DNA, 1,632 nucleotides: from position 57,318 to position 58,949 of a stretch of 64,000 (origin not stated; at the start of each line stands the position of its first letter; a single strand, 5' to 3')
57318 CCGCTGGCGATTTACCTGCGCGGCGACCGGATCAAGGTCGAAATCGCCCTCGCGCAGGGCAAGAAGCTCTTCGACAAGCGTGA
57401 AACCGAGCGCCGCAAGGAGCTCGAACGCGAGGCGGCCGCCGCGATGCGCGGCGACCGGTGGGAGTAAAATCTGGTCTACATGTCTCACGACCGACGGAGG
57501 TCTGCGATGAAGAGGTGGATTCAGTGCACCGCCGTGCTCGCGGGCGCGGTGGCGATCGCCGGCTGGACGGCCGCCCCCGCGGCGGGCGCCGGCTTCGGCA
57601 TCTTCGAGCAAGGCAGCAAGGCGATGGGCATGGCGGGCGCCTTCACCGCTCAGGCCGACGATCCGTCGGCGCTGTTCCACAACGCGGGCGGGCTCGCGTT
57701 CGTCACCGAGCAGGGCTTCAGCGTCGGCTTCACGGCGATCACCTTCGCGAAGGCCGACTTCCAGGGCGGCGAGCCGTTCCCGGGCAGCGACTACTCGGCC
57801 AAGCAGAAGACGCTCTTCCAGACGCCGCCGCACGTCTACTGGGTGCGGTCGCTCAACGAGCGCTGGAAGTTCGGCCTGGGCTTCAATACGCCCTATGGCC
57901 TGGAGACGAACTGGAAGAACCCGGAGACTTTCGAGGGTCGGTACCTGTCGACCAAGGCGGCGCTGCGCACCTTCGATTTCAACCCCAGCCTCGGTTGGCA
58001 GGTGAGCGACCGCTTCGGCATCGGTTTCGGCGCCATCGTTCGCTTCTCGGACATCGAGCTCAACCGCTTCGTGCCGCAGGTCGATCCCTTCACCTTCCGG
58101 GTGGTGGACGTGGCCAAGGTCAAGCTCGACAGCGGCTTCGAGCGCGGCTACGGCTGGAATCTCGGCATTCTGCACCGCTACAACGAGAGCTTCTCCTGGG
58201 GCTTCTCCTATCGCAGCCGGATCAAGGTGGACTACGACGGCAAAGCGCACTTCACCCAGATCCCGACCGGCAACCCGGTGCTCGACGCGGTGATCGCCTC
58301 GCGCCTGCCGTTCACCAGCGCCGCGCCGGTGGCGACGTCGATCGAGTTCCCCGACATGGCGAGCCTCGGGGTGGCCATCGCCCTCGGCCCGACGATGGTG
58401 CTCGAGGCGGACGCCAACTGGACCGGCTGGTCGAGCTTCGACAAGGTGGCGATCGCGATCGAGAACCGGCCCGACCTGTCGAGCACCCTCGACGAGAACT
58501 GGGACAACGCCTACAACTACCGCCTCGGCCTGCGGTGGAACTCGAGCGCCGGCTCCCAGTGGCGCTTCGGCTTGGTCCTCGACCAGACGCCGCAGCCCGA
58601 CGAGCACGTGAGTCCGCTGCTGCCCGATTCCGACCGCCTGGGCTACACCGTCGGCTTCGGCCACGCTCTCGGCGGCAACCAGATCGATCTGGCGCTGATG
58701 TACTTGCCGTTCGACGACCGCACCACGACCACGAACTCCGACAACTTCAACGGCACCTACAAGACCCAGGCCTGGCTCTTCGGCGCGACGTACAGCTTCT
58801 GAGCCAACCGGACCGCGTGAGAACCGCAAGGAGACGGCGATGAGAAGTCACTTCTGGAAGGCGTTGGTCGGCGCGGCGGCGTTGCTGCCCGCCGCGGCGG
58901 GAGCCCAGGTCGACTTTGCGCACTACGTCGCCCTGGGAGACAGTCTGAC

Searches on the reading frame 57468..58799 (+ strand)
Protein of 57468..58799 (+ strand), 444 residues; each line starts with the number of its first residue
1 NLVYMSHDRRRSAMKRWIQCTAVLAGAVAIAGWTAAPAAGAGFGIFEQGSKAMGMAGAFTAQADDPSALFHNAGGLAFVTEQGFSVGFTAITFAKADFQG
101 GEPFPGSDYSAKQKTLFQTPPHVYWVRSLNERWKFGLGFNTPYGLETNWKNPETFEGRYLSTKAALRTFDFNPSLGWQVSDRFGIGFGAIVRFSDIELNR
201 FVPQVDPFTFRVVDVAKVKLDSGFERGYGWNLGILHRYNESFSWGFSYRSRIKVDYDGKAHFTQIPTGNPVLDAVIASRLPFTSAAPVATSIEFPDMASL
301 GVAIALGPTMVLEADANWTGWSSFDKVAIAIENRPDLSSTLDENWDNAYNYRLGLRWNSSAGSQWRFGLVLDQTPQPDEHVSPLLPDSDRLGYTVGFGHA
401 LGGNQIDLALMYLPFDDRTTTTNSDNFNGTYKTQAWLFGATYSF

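Call 70: search_protein_families(library=pfam, proteins=[window:57468-58799:+], max_evalue=0.01)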
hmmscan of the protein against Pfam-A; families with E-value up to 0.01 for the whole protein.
window:57468-58799:+ (444 aa): 2 families
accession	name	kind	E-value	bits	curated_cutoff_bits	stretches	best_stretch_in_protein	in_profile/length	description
PF03349.22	Toluene_X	-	4.9e-63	213.5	29.7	1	36-443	6-418/421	Outer membrane protein transport protein (OMPP1/FadL/TodX)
PF13505.12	OMP_b-brl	-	0.006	17.2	28.7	1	81-259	19-163/175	Outer membrane protein beta-barrel domain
